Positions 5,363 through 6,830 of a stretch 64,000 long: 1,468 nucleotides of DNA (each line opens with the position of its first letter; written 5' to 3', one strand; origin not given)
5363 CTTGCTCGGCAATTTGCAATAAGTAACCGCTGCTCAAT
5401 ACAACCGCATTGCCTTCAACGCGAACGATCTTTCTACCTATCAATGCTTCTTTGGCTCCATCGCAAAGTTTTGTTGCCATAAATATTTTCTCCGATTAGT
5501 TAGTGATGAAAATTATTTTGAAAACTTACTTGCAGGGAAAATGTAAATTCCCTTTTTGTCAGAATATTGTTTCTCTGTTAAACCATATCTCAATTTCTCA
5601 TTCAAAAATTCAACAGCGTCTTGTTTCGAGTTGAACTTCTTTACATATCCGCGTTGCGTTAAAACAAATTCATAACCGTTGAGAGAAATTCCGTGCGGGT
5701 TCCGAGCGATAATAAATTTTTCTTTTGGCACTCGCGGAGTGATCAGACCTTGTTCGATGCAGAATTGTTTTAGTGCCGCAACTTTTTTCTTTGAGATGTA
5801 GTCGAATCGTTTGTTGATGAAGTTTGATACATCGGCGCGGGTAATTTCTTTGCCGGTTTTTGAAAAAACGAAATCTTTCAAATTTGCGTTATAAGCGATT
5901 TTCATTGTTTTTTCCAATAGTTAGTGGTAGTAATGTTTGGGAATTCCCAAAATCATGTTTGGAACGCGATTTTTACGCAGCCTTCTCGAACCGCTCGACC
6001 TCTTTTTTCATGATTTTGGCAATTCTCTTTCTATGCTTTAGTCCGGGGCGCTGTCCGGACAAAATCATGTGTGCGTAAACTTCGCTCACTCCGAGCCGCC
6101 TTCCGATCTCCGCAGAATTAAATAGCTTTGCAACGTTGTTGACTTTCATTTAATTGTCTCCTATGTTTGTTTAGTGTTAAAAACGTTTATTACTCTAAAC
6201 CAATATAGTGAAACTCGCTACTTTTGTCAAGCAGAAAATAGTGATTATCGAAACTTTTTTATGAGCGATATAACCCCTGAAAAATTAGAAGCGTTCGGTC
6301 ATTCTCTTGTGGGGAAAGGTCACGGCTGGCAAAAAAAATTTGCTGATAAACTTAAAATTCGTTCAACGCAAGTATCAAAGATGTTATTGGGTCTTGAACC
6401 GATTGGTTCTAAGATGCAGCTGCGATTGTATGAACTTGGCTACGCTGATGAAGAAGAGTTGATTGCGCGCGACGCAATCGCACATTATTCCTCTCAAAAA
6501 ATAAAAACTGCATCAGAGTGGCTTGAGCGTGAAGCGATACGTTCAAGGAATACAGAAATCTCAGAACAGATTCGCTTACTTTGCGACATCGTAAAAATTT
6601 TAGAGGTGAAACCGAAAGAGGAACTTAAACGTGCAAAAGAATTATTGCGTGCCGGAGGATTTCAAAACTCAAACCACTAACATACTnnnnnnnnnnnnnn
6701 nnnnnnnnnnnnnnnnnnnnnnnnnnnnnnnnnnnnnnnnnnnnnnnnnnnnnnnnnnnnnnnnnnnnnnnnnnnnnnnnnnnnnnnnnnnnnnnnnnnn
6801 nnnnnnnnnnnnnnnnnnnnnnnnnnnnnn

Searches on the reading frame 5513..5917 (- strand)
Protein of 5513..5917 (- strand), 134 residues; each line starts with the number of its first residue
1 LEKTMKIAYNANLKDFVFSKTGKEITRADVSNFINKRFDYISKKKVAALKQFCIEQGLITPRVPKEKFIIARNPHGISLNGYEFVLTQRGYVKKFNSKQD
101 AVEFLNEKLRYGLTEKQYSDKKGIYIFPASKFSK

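Call 3: search_protein_families(library=pfam, proteins=[window:5513-5917:-], max_evalue=1)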
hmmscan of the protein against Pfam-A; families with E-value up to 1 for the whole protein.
window:5513-5917:- (134 aa): 3 families
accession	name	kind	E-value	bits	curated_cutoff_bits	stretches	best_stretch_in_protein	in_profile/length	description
PF09756.15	DDRGK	-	0.046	13.8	27.8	1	8-61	74-128/188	DDRGK domain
PF07744.19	SPOC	-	0.087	13.2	25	1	97-130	85-118/153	SPOC domain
PF04042.21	DNA_pol_E_B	-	0.23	11.3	29.1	1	63-97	110-145/210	DNA polymerase alpha/epsilon subunit B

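Call 4: search_protein_families(library=phrogs, proteins=[window:5513-5917:-], max_evalue=1)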
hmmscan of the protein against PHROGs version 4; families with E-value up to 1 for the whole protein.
window:5513-5917:- (134 aa): 3 families
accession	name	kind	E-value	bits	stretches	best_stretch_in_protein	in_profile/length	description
phrog_5663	-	unknown function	0.098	13.5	1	42-110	8-77/175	-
phrog_27917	-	unknown function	0.21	13.1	0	26-47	81-102/127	-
phrog_1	-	integration and excision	0.24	11.6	1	3-59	185-249/611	integrase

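Call 9: search_protein_families(library=padloc, proteins=[window:5513-5917:-], max_evalue=1)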
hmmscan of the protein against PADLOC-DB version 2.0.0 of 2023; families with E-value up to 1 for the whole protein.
window:5513-5917:- (134 aa): 0 families

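Call 10: search_protein_families(library=ncbifam, proteins=[window:5513-5917:-], max_evalue=1)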
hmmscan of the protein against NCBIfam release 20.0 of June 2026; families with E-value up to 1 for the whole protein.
window:5513-5917:- (134 aa): 1 family
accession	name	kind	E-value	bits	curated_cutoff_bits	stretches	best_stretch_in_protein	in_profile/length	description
TIGR00165.1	S18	equivalog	0.061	13.5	38.75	1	29-62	6-39/70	30S ribosomal protein S18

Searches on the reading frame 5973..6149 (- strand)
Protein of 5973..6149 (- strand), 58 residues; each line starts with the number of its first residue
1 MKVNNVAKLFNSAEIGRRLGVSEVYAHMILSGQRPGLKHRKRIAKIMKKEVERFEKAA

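Call 3: search_protein_families(library=pfam, proteins=[window:5973-6149:-], max_evalue=1)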
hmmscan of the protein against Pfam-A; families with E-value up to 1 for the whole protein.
window:5973-6149:- (58 aa): 1 family
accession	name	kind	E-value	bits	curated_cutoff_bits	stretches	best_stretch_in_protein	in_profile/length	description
PF01381.28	HTH_3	-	0.024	15.1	23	1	13-52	13-53/55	Helix-turn-helix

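Call 4: search_protein_families(library=phrogs, proteins=[window:5973-6149:-], max_evalue=1)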
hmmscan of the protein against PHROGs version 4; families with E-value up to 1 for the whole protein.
window:5973-6149:- (58 aa): 3 families
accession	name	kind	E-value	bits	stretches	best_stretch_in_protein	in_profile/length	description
phrog_1468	-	transcription regulation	0.00013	22.5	1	12-52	23-63/67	transcriptional repressor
phrog_21847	-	unknown function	0.00039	21.3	1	12-46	26-60/70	-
phrog_8038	-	unknown function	0.29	12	1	3-37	10-45/66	-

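Call 9: search_protein_families(library=padloc, proteins=[window:5973-6149:-], max_evalue=1)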
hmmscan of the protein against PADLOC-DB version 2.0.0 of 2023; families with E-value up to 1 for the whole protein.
window:5973-6149:- (58 aa): 0 families

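Call 10: search_protein_families(library=ncbifam, proteins=[window:5973-6149:-], max_evalue=1)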
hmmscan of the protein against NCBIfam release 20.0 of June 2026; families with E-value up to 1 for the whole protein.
window:5973-6149:- (58 aa): 0 families

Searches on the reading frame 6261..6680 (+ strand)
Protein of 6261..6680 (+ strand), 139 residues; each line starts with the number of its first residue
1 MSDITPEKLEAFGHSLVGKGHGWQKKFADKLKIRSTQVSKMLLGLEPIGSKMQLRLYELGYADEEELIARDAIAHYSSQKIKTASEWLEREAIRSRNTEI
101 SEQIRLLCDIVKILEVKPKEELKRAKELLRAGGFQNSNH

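Call 3: search_protein_families(library=pfam, proteins=[window:6261-6680:+], max_evalue=1)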
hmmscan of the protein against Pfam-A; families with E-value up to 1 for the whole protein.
window:6261-6680:+ (139 aa): 2 families
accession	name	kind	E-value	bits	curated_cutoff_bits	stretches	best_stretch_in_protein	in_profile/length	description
PF11731.14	Cdd1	-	0.068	13.8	25.5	1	41-81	7-47/86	Pathogenicity locus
PF23379.1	DUF7096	-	0.13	12.6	27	1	58-114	134-191/208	Domain of unknown function (DUF7096)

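Call 4: search_protein_families(library=phrogs, proteins=[window:6261-6680:+], max_evalue=1)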
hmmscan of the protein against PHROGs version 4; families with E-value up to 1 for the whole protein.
window:6261-6680:+ (139 aa): 5 families
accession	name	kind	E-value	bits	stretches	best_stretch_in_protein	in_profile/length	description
phrog_3626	-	unknown function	0.0052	18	1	3-55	9-59/82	-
phrog_17598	-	lysis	0.015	16.4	1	15-38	28-51/94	Rz-like spanin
phrog_25832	-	unknown function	0.047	14.6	1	25-86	21-82/172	-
phrog_18006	-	unknown function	0.25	12.5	1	88-115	4-31/100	-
phrog_1381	-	moron, auxiliary metabolic gene and host takeover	0.27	11.5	1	24-66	29-71/264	plasmid antitoxin with HTH domain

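Call 9: search_protein_families(library=padloc, proteins=[window:6261-6680:+], max_evalue=1)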
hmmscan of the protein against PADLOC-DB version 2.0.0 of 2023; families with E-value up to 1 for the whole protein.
window:6261-6680:+ (139 aa): 0 families

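Call 10: search_protein_families(library=ncbifam, proteins=[window:6261-6680:+], max_evalue=1)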
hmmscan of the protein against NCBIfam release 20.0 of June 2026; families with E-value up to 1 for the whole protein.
window:6261-6680:+ (139 aa): 3 families
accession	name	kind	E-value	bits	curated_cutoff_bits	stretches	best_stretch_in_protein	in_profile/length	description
NF047518.1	LIC_10091_fam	equivalog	0.024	13.8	350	1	55-121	259-323/325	LIC_10091 family lipoprotein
TIGR02607.1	antidote_HigA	equivalog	0.066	13.1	47.7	1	25-59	24-58/81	HigA family addiction module antitoxin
NF037954.1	het_cyst_PatD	equivalog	0.093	13.1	50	1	83-107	53-77/116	heterocyst frequency control protein PatD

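Call 55: search_solved_structures(query=window:6261-6677:+, max_evalue=10, show_alignments=2)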
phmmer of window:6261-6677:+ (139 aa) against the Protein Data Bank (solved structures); distinct sequences matched with E-value up to 10: 0.

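Call 59: find_homologous_proteins(query=window:6261-6677:+, max_evalue=0.01)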
Query window:6261-6677:+ (139 aa): 1 proteins with E <= 0.01 among 21 candidates.
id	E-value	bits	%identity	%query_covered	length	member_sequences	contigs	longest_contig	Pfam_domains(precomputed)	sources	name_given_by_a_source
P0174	2.0e-83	295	100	100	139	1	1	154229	-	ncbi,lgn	-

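Call 64: predict_structure(protein=window:6261-6677:+)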
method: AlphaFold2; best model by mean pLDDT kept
length: 139 residues; sequences in the alignment: 1
mean_pLDDT: 49.3   pTM: 0.45
mean pLDDT of the five models: 49.3, 45.1, 43.0, 42.3, 41.1
residues with pLDDT >= 90: 0; 70-90: 5; 50-70: 63; < 50: 71
segments of 3 or more residues with pLDDT < 50: 1-24, 33-35, 37-39, 43-51, 62-81, 133-139
pLDDT, mean of each block of 10 residues (from residue 1): 31 32 50 49 48 51 39 33 63 67 63 60 60 43
secondary structure, 60 per line:
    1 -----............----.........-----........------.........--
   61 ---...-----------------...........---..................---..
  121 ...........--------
elements in order: H6-17 H22-30 H36-43 H50-58 H84-94 H98-115 H119-131
